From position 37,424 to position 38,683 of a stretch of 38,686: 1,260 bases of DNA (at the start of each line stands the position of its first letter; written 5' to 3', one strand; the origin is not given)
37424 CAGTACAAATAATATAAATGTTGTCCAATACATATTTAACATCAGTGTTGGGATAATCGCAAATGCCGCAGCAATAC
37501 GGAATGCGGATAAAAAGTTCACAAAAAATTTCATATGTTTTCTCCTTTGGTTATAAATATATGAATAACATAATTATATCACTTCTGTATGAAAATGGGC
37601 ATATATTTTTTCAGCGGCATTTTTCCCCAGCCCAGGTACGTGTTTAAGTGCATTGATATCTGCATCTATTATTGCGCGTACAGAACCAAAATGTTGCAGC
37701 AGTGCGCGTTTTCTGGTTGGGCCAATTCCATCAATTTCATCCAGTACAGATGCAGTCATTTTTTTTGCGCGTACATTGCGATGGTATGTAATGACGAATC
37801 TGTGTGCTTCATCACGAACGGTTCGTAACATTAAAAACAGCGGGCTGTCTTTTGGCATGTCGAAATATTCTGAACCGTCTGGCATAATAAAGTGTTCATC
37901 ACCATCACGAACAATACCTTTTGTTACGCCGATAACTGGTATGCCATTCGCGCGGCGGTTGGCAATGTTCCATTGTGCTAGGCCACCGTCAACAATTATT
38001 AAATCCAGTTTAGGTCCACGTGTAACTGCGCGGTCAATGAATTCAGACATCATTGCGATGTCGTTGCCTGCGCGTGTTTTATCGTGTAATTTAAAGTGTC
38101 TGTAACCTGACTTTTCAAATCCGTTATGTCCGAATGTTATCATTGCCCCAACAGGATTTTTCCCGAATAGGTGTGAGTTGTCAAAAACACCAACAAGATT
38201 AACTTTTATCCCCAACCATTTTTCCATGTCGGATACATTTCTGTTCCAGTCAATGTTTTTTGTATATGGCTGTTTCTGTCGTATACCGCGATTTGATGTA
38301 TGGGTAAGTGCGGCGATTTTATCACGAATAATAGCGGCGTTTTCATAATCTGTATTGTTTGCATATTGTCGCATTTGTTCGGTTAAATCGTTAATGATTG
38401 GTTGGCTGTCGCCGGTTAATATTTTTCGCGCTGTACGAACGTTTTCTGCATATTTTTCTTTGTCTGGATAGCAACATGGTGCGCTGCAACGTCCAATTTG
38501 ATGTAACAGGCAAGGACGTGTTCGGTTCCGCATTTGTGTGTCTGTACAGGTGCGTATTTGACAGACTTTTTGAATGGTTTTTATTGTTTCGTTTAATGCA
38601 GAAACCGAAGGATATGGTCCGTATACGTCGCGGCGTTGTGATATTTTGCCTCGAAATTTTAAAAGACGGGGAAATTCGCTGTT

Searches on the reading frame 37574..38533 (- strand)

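Call 7: search_protein_families(library=pfam, proteins=[window:37574-38533:-])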
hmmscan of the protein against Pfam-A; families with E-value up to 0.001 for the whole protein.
window:37574-38533:- (319 aa): 4 families
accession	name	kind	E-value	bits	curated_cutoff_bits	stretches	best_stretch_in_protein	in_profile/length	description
PF08459.17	UvrC_RNaseH_dom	-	1.8e-31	109.6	22.3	1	111-248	10-159/159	UvrC RNAse H endonuclease domain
PF14520.12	HHH_5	-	3.5e-12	47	27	1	263-313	3-54/57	Helix-hairpin-helix domain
PF02151.25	UVR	-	1e-08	35.1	21.5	1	47-76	4-33/36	UvrB/uvrC motif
PF12826.13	HHH_2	-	5.7e-08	33.3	27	1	269-317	10-58/64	Helix-hairpin-helix motif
